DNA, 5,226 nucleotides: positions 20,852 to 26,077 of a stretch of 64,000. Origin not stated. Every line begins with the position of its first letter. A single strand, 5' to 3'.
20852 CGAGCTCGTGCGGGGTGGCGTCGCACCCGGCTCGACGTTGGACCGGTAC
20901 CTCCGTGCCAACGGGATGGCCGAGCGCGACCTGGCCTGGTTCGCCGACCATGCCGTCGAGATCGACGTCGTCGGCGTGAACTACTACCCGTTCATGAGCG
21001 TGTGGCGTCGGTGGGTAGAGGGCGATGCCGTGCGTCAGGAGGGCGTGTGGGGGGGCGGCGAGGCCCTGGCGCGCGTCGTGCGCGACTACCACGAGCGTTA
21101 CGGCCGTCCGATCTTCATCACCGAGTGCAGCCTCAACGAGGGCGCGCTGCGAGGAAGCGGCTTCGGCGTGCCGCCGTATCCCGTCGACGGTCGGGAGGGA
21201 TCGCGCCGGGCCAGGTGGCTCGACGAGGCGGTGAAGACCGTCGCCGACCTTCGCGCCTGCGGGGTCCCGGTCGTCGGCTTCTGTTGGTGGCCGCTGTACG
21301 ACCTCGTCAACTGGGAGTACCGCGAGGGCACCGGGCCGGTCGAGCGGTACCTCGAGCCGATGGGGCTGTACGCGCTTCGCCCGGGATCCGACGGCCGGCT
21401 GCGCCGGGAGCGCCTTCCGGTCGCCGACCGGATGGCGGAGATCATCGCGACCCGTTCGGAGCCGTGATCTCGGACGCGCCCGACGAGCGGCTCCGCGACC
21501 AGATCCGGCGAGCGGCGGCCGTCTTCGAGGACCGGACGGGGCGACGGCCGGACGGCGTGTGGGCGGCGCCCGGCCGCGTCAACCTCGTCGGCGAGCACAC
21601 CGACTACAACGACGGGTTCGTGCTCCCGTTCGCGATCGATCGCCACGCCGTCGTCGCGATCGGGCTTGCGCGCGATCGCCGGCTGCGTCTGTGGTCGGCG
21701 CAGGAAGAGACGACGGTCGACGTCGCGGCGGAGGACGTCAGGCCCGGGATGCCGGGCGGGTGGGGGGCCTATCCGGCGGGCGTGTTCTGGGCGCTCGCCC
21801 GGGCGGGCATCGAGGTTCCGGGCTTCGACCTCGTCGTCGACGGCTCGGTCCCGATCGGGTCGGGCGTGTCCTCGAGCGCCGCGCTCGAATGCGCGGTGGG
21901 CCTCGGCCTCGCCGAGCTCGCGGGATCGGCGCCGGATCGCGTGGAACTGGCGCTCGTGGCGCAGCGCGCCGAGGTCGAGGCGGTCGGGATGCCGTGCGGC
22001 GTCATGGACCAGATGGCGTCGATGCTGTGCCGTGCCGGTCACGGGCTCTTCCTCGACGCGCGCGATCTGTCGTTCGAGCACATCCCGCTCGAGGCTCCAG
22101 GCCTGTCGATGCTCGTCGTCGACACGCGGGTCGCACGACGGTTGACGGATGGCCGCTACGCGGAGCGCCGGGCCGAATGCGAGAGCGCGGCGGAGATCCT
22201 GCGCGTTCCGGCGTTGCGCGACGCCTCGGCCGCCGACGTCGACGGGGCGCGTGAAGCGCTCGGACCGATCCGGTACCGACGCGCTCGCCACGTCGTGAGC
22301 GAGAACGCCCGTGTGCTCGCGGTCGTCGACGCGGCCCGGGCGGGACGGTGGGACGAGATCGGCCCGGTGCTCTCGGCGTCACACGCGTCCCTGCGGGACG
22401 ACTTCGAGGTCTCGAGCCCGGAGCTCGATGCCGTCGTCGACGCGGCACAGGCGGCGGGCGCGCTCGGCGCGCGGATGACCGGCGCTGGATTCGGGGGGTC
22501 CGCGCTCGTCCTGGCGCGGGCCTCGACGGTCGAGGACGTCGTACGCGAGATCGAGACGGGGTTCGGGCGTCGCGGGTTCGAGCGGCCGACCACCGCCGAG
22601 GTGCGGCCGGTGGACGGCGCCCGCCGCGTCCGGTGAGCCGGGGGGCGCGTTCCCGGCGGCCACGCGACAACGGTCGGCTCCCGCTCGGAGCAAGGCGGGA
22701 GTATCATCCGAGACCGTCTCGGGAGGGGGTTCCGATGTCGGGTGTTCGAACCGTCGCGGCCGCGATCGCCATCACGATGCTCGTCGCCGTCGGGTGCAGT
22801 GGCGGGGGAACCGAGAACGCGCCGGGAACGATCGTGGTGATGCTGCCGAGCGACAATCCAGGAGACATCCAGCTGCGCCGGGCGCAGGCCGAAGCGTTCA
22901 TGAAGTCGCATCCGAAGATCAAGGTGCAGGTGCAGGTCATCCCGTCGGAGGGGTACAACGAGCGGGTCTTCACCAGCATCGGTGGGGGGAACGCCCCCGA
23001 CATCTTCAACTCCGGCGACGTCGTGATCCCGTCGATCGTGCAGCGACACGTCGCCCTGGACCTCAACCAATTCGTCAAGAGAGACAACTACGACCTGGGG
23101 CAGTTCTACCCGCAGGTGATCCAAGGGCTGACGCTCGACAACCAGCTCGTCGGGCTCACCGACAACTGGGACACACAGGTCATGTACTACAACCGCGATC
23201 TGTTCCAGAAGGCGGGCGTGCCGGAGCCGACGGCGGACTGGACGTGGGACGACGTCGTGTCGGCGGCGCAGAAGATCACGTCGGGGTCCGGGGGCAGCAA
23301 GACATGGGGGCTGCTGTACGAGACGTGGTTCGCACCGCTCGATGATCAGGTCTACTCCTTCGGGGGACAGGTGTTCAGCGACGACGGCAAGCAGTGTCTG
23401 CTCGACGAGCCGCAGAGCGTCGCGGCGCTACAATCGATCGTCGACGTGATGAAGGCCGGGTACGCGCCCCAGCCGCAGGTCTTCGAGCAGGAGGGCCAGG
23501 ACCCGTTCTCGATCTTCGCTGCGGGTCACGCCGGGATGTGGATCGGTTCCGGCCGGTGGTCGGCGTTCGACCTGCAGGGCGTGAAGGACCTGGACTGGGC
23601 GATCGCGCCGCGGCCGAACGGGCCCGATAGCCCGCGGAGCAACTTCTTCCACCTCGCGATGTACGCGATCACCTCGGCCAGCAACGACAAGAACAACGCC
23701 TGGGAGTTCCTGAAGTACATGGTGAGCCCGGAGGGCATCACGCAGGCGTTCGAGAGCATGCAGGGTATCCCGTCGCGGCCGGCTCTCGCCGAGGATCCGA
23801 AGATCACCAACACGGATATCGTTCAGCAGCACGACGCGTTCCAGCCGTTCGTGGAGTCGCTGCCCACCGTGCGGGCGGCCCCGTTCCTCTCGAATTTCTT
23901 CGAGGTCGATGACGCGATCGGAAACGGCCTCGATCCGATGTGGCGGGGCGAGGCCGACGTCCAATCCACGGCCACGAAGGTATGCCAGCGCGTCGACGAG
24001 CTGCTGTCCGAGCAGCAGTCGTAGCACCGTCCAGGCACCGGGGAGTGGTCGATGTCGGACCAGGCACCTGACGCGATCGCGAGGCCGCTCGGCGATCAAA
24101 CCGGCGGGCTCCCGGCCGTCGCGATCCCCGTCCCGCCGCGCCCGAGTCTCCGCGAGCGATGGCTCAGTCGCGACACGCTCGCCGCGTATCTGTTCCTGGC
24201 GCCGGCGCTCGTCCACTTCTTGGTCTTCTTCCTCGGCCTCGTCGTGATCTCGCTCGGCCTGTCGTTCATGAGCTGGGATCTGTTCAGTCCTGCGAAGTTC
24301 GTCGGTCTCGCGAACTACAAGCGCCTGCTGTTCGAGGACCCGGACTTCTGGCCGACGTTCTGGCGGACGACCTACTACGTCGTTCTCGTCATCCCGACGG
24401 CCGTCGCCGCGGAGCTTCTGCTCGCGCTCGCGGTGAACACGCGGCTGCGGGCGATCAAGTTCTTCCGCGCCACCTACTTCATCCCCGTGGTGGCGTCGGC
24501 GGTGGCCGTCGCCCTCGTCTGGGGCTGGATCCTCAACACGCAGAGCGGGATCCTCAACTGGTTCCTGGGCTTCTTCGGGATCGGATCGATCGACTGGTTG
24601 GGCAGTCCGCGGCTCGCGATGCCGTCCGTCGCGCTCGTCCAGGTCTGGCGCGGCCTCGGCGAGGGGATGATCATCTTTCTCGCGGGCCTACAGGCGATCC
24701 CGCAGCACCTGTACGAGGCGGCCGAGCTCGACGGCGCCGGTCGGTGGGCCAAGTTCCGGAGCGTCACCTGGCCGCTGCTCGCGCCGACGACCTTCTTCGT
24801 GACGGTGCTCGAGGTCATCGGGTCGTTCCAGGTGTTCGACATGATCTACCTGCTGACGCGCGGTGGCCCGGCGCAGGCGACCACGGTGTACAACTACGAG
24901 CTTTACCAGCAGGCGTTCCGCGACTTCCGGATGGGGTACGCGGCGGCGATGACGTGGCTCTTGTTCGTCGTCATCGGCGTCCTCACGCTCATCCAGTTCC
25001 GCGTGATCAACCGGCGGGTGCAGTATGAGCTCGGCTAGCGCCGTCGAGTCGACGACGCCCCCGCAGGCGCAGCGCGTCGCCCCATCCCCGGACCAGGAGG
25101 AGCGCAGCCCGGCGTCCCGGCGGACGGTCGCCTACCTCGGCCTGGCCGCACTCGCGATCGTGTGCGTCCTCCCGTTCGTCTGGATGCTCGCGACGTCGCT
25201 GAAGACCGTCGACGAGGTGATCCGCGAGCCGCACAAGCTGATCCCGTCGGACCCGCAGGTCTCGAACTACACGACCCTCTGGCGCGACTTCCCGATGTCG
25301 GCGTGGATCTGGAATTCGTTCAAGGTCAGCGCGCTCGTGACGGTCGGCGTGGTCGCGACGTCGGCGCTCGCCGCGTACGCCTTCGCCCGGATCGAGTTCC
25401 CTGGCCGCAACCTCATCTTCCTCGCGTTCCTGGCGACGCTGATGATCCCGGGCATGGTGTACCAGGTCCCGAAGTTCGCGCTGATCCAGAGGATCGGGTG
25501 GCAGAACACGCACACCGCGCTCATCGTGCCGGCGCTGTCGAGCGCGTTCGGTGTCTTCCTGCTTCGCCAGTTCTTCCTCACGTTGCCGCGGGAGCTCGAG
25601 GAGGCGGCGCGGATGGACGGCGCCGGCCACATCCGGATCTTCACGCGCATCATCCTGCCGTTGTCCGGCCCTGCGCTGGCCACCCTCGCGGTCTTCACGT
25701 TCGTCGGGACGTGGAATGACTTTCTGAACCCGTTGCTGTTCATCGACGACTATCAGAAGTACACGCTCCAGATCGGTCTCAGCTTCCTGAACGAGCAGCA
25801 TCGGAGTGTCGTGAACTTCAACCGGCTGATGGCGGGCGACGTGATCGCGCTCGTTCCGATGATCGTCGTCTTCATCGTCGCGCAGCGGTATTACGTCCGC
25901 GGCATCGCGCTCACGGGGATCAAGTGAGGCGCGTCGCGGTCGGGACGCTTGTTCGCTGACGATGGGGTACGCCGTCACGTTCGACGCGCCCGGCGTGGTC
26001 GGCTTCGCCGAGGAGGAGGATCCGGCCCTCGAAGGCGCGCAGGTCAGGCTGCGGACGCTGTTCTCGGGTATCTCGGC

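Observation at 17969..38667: About 20.5-kb carbohydrate-utilisation block bracketed by direct repeats of the tRNA-Arg(CCT) 3' end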

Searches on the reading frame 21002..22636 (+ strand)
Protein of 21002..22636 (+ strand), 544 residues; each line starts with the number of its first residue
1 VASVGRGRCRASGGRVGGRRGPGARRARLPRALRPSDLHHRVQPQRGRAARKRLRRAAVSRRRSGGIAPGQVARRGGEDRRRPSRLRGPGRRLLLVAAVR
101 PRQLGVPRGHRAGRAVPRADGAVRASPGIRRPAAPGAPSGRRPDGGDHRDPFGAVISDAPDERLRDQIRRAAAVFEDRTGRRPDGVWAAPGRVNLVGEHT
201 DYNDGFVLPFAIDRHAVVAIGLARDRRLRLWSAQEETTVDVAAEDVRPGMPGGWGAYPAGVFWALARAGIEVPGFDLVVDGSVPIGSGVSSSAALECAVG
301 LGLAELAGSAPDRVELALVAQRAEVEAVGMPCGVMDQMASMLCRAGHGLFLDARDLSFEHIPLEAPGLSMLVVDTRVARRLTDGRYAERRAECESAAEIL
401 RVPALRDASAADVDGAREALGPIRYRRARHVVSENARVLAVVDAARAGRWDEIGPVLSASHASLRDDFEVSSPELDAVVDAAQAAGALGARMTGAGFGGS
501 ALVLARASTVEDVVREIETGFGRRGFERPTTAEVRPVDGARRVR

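Call 14: search_protein_families(library=pfam, proteins=[window:21002-22636:+], max_evalue=0.001)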
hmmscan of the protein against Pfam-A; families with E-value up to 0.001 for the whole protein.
window:21002-22636:+ (544 aa): 3 families
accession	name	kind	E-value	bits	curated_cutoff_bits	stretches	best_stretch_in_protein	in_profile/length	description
PF10509.15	GalKase_gal_bdg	-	2.4e-21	75.5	23.1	1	174-221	2-48/49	Galactokinase galactose-binding signature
PF00288.32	GHMP_kinases_N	-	4.4e-17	62.5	22.3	1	258-342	3-85/87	GHMP kinases N terminal domain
PF08544.19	GHMP_kinases_C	-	4.1e-14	53.2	21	1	442-517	2-79/85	GHMP kinases C terminal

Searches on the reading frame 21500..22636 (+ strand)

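Call 75: search_protein_families(library=ncbifam, proteins=[window:21500-22636:+], max_evalue=0.00001)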
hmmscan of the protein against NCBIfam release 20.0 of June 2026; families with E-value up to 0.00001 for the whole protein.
window:21500-22636:+ (378 aa): 7 families
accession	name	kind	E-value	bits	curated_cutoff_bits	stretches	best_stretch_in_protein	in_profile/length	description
NF001816.0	PRK00555.1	equivalog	9.3e-97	324.2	509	1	21-377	5-362/363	galactokinase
NF003006.0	PRK03817.1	equivalog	2.8e-96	322.6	443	1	22-377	5-351/352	galactokinase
NF003472.0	PRK05101.1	equivalog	1.1e-92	310.9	499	1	4-374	6-379/382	galactokinase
NF003705.0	PRK05322.1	equivalog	1.3e-86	290.8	385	1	8-355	9-365/388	galactokinase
TIGR00131.1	gal_kin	equivalog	4.5e-82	276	226.65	1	6-353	5-364/388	galactokinase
TIGR00549.1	mevalon_kin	equivalog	1.3e-24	87.2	163.05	1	23-338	1-276/276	mevalonate kinase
NF003036.0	PRK03926.1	equivalog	9e-18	64.4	403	1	22-365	5-293/302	mevalonate kinase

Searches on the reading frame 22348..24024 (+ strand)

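Call 14: search_protein_families(library=pfam, proteins=[window:22348-24024:+], max_evalue=0.001)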
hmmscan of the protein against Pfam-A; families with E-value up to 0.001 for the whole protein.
window:22348-24024:+ (558 aa): 2 families
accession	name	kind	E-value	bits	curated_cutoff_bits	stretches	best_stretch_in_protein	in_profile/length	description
PF01547.30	SBP_bac_1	-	2e-39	136.9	26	1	179-463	13-305/307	Bacterial extracellular solute-binding protein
PF13416.11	SBP_bac_8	-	4.2e-35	122.3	27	1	180-489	2-274/279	Bacterial extracellular solute-binding protein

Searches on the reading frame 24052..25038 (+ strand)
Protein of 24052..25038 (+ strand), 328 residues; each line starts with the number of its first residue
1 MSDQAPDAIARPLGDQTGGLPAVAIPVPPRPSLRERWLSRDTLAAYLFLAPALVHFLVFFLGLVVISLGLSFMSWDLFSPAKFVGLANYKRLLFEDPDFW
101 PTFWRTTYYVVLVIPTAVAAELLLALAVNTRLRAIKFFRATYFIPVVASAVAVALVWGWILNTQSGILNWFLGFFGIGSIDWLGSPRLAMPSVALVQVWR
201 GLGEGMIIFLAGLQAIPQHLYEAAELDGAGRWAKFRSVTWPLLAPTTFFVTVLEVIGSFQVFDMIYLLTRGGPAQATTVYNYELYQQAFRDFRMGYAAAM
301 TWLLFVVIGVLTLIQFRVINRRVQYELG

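Call 14: search_protein_families(library=pfam, proteins=[window:24052-25038:+], max_evalue=0.001)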
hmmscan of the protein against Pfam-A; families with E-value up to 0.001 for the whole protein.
window:24052-25038:+ (328 aa): 1 family
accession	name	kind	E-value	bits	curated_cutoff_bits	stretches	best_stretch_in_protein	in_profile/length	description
PF00528.27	BPD_transp_1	-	1e-13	51.9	26.4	1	108-324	24-183/184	Binding-protein-dependent transport system inner membrane component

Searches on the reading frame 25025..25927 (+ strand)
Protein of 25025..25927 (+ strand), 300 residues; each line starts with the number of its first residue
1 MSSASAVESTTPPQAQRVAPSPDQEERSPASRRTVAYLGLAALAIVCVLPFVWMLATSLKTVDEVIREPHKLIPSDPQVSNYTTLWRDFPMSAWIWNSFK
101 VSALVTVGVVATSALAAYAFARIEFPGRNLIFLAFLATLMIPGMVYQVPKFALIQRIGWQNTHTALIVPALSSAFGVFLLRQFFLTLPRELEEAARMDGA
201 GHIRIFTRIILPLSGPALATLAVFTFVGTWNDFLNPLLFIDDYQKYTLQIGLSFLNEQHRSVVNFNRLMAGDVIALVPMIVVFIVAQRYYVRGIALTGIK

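Call 12: find_encoding_contigs(protein=window:25025-25927:+, flank=10000, max_places=6)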
Protein window:25025-25927:+ (300 aa): no gene with exactly this product is on record in the collection.

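Call 14: search_protein_families(library=pfam, proteins=[window:25025-25927:+], max_evalue=0.001)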
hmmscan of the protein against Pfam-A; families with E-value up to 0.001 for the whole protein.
window:25025-25927:+ (300 aa): 1 family
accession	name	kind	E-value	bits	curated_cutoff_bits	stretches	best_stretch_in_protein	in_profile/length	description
PF00528.27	BPD_transp_1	-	2.3e-16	60.5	26.4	1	116-294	8-182/184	Binding-protein-dependent transport system inner membrane component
